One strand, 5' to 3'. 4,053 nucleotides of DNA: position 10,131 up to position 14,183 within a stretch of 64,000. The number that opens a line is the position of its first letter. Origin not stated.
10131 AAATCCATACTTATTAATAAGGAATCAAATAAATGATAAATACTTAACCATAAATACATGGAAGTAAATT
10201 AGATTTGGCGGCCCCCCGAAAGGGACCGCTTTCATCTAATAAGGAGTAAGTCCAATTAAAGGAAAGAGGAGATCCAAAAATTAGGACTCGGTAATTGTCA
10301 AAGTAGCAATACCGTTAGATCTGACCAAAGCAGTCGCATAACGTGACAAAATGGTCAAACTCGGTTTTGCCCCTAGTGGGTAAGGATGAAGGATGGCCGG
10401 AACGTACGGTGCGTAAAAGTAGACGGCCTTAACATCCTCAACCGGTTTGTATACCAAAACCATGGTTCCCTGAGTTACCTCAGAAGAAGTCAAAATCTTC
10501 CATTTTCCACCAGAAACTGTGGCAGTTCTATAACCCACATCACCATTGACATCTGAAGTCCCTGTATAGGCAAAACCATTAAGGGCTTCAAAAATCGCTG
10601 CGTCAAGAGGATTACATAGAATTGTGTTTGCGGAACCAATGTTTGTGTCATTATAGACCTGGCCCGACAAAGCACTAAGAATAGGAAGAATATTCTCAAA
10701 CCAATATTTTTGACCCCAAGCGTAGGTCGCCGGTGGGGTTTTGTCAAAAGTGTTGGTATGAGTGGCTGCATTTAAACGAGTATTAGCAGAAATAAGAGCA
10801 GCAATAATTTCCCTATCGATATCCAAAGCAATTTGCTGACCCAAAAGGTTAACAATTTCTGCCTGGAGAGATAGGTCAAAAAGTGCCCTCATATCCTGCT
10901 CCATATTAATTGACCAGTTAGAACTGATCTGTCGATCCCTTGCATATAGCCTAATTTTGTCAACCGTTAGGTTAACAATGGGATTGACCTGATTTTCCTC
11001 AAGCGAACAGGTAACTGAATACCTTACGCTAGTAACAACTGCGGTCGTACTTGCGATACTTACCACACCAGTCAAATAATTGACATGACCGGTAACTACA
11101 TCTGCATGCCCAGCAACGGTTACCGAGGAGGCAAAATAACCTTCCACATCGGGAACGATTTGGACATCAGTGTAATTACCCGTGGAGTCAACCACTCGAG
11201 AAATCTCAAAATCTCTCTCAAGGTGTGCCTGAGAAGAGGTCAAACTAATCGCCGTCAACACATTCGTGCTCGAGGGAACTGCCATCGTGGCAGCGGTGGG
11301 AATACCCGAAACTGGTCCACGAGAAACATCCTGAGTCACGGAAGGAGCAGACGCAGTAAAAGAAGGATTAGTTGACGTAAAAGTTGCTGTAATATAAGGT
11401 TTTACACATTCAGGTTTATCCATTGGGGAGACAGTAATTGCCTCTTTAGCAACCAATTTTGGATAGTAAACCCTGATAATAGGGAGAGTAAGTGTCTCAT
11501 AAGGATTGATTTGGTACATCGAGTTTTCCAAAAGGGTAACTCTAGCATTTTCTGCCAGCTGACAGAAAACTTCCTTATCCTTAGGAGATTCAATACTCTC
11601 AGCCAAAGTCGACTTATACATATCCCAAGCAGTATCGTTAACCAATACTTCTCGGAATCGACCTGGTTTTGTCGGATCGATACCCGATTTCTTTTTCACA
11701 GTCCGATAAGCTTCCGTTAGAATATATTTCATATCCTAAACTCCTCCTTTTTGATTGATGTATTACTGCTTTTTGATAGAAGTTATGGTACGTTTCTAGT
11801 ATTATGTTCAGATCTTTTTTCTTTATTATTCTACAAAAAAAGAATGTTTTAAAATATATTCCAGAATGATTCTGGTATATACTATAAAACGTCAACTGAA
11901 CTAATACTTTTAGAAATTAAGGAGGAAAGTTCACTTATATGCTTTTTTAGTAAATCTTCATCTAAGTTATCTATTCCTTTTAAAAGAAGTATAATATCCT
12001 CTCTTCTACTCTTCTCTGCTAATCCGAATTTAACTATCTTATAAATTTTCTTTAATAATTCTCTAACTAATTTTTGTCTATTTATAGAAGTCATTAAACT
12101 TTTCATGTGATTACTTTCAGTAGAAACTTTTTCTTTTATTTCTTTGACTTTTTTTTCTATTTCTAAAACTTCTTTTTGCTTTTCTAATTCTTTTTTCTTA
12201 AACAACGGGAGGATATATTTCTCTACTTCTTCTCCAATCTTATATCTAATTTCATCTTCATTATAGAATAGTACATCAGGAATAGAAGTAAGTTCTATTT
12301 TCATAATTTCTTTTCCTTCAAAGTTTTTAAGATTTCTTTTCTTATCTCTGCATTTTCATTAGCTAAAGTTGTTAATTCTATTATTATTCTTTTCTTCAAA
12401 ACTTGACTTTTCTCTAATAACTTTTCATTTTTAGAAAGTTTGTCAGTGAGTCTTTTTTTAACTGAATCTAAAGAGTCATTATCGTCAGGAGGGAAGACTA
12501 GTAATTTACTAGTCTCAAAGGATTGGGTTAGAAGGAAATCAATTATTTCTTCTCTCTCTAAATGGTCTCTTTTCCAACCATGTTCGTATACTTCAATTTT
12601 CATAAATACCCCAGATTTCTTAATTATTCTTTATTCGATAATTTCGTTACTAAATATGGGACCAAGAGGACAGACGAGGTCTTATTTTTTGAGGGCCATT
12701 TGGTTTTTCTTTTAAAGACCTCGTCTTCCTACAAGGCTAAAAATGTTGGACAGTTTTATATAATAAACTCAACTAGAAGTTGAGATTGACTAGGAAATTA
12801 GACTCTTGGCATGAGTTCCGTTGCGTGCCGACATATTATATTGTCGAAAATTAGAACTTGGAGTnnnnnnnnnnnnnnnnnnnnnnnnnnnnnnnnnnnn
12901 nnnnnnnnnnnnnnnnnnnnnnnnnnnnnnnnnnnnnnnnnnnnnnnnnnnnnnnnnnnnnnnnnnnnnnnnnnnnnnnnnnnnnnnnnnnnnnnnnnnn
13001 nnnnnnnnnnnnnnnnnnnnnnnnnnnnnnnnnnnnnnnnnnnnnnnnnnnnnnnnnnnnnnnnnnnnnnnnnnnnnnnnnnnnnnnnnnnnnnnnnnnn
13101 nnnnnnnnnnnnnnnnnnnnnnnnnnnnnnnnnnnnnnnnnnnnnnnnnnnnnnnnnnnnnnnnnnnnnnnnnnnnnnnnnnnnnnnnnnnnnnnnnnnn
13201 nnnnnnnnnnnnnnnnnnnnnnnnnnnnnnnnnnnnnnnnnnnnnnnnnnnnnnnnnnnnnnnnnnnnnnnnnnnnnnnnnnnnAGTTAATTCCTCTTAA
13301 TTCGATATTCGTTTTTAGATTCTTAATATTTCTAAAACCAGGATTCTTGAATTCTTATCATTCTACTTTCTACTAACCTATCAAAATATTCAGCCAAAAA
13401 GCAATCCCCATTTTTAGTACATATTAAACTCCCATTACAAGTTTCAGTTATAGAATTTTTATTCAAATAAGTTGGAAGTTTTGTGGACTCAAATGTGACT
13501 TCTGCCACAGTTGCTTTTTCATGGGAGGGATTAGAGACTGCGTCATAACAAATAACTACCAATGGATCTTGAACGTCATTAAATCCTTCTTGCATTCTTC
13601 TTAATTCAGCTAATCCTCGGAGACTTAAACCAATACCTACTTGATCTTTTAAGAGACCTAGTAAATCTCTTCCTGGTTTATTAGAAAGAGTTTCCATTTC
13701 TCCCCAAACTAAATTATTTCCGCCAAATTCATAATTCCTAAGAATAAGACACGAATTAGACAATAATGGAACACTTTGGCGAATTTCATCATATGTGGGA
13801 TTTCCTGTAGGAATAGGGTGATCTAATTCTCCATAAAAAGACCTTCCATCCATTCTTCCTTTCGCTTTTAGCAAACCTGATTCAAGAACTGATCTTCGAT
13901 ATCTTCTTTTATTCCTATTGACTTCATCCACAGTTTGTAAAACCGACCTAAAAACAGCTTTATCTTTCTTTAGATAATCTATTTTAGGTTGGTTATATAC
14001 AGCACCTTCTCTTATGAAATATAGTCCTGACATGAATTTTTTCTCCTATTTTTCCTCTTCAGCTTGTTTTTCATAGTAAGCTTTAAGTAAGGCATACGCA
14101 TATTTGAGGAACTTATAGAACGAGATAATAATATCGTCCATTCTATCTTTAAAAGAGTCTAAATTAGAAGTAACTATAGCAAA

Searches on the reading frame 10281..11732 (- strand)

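Call 23: search_protein_families(library=phrogs, proteins=[window:10281-11732:-], max_evalue=0.00001)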
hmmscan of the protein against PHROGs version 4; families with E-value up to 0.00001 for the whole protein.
window:10281-11732:- (483 aa): 3 families
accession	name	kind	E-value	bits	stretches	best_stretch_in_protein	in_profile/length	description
phrog_20655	-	head and packaging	1.5e-36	127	1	26-451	41-490/534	major head protein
phrog_138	-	head and packaging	7.5e-29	102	1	44-467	18-405/444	major head protein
phrog_1014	-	unknown function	1.5e-08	34.7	1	201-366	268-431/567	-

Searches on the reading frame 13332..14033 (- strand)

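Call 69: search_protein_families(library=phrogs, proteins=[window:13332-14033:-], max_evalue=0.001)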
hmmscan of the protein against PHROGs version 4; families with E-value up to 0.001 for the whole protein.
window:13332-14033:- (233 aa): 4 families
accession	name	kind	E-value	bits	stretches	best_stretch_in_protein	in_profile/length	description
phrog_207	-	head and packaging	1e-20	75.2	1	29-192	43-195/519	head maturation protease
phrog_3014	-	head and packaging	6.7e-07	29.7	1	20-196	20-213/266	head maturation protease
phrog_22848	-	unknown function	1.7e-06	27.5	1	23-181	150-306/991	-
phrog_31489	-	head and packaging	0.00051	20.9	1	5-57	8-61/91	head maturation protease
